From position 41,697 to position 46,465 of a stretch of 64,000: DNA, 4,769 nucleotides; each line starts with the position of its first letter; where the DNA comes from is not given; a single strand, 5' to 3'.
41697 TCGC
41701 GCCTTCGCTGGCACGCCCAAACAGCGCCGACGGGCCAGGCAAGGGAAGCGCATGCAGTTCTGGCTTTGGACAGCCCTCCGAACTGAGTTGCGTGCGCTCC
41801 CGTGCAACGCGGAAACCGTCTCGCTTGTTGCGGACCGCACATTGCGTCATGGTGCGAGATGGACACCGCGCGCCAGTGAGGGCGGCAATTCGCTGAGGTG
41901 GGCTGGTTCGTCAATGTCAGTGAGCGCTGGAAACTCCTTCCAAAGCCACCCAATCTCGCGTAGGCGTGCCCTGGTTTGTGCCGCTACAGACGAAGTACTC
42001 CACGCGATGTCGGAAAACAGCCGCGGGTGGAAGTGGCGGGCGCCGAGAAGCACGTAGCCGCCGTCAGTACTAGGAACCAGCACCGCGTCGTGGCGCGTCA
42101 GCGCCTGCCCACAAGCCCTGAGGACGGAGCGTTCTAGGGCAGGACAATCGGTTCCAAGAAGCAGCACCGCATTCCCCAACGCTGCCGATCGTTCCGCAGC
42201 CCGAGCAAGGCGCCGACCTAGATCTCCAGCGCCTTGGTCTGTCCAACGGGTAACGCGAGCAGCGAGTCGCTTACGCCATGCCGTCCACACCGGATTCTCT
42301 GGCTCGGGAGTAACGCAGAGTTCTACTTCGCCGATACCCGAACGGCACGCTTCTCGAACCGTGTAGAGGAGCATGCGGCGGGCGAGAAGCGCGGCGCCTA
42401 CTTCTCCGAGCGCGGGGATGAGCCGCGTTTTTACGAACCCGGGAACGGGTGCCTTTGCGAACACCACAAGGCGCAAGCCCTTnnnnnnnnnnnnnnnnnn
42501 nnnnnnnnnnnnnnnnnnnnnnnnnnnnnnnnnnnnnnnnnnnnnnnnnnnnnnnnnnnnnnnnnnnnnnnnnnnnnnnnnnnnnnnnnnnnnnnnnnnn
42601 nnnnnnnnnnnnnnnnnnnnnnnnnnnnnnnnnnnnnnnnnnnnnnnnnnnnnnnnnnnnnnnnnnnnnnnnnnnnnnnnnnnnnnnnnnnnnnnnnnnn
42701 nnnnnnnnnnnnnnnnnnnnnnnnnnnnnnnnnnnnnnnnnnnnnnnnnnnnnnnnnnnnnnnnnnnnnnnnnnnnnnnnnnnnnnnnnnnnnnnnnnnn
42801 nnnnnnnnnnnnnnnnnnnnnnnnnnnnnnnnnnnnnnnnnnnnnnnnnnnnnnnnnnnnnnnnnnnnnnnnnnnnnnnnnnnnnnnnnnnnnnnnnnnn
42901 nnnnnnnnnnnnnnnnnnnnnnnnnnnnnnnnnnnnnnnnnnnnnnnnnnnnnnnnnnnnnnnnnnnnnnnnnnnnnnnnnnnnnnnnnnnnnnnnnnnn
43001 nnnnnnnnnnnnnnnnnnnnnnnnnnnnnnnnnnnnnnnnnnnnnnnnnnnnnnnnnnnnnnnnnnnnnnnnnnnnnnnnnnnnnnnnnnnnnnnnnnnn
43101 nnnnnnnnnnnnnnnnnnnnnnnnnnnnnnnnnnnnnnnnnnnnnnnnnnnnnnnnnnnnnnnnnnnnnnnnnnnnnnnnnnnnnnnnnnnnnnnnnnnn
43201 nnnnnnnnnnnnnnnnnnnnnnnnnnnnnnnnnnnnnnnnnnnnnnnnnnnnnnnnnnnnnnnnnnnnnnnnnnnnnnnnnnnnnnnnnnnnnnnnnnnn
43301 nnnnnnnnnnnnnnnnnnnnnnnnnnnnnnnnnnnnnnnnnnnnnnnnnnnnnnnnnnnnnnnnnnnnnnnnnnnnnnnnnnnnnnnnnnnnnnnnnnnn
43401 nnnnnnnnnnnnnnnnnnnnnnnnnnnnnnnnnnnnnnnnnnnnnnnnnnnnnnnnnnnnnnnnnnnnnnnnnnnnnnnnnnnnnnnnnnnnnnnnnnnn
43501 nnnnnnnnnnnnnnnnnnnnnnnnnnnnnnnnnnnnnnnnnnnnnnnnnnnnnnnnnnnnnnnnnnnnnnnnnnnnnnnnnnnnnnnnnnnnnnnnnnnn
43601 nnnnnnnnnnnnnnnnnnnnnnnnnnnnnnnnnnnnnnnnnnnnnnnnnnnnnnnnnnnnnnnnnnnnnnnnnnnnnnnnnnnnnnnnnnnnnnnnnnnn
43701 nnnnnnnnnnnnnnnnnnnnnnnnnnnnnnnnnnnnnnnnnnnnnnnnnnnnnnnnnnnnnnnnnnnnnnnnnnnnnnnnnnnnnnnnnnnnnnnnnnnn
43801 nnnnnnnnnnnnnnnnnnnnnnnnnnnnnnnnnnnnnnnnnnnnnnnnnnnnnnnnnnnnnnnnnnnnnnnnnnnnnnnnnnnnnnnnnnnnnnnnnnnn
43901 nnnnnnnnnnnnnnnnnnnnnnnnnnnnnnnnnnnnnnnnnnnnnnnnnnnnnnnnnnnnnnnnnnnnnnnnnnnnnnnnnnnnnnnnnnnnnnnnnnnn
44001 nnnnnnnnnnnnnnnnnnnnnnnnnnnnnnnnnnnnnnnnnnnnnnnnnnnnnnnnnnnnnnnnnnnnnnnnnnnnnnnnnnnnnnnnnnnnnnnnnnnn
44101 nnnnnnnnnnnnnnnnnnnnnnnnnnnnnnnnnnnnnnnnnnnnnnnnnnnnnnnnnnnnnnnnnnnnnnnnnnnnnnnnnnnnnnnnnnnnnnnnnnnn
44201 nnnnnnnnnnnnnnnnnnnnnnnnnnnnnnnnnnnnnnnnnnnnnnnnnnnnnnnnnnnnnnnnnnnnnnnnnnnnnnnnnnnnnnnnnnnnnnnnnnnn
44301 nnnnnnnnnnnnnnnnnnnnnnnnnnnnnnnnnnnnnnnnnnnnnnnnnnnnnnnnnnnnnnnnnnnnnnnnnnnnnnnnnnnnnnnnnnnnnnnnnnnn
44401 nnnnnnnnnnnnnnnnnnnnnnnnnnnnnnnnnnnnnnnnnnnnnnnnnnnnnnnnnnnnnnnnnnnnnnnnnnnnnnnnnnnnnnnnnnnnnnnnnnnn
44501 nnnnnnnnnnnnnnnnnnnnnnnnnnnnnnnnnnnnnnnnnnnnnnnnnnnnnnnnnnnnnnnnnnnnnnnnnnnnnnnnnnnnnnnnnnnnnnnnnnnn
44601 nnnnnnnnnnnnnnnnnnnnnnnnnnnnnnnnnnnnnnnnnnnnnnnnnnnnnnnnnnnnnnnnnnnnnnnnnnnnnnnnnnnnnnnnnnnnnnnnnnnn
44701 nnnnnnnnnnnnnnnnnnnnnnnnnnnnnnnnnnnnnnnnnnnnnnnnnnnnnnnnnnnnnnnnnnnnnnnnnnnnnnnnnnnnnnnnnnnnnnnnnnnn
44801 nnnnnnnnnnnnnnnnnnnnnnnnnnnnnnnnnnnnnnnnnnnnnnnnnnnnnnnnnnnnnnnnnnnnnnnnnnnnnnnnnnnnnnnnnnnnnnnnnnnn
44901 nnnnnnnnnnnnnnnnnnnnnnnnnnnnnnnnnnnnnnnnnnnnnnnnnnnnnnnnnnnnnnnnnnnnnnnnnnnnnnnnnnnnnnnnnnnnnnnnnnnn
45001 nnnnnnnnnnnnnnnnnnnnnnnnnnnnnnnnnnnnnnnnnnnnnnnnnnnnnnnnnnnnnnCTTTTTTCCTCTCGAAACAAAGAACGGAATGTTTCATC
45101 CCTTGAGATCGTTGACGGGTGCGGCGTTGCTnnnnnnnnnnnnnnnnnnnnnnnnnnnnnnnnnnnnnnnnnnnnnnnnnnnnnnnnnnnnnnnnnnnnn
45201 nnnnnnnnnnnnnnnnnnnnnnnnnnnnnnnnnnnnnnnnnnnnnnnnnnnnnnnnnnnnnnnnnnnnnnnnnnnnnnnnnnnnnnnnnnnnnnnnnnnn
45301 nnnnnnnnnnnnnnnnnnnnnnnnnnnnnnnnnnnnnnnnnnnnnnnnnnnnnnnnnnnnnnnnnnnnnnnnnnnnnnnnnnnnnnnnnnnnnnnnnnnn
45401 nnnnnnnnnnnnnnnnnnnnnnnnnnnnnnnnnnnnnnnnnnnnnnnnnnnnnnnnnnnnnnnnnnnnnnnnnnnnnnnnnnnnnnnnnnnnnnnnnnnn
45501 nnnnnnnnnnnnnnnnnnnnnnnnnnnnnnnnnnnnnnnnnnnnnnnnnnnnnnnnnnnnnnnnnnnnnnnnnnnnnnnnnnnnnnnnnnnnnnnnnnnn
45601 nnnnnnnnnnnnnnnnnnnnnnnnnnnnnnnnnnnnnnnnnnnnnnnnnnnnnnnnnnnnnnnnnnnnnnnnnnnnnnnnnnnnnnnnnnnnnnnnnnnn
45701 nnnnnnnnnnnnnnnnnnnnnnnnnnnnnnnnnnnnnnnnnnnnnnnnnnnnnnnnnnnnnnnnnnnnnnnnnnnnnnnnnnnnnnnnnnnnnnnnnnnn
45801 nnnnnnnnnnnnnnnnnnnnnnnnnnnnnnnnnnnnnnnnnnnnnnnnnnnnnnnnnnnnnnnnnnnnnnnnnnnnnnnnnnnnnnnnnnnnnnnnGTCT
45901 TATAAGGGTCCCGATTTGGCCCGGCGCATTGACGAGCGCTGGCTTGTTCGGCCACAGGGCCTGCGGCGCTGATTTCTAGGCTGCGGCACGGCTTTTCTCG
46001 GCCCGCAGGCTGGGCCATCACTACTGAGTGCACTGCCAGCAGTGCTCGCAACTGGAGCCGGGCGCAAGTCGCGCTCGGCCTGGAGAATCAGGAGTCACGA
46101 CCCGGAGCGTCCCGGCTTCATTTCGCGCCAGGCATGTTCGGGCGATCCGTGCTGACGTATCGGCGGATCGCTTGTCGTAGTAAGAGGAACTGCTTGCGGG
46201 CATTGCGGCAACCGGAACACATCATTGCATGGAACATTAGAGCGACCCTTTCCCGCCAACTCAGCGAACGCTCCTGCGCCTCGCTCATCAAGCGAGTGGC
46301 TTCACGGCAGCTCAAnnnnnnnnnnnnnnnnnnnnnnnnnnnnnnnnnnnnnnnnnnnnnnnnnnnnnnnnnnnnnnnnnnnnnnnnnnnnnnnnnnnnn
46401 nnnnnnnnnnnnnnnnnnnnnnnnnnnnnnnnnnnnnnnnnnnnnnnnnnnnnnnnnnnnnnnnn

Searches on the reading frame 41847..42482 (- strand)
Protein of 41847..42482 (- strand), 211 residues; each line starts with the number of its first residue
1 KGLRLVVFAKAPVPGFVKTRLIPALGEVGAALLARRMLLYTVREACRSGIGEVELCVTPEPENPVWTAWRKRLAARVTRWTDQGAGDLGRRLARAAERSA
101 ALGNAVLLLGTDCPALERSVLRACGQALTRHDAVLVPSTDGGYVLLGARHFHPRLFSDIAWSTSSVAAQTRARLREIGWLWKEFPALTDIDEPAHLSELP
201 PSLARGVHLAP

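Call 43: search_protein_families(library=ncbifam, proteins=[window:41847-42482:-], max_evalue=0.00001)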
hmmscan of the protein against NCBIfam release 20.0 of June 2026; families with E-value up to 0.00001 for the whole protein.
window:41847-42482:- (211 aa): 2 families
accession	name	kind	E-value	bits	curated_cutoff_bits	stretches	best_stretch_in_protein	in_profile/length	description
TIGR04282.1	glyco_like_cofC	hypoth_equivalog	3.3e-57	193.3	134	1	5-195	1-188/189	TIGR04282 family arsenosugar biosynthesis glycosyltransferase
TIGR03552.1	F420_cofC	equivalog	1.4e-13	50.9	105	1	17-199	12-187/196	2-phospho-L-lactate guanylyltransferase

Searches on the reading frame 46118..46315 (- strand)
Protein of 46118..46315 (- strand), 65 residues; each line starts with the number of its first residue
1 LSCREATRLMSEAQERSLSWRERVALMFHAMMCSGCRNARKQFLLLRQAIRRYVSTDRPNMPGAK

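Call 43: search_protein_families(library=ncbifam, proteins=[window:46118-46315:-], max_evalue=0.00001)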
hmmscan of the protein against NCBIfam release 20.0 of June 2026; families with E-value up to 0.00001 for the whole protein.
window:46118-46315:- (65 aa): 1 family
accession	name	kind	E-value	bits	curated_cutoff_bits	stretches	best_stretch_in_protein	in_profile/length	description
NF052368.1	antisigmaE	subfamily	1.5e-18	66.4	50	1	1-47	2-48/48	anti-sigma factor family protein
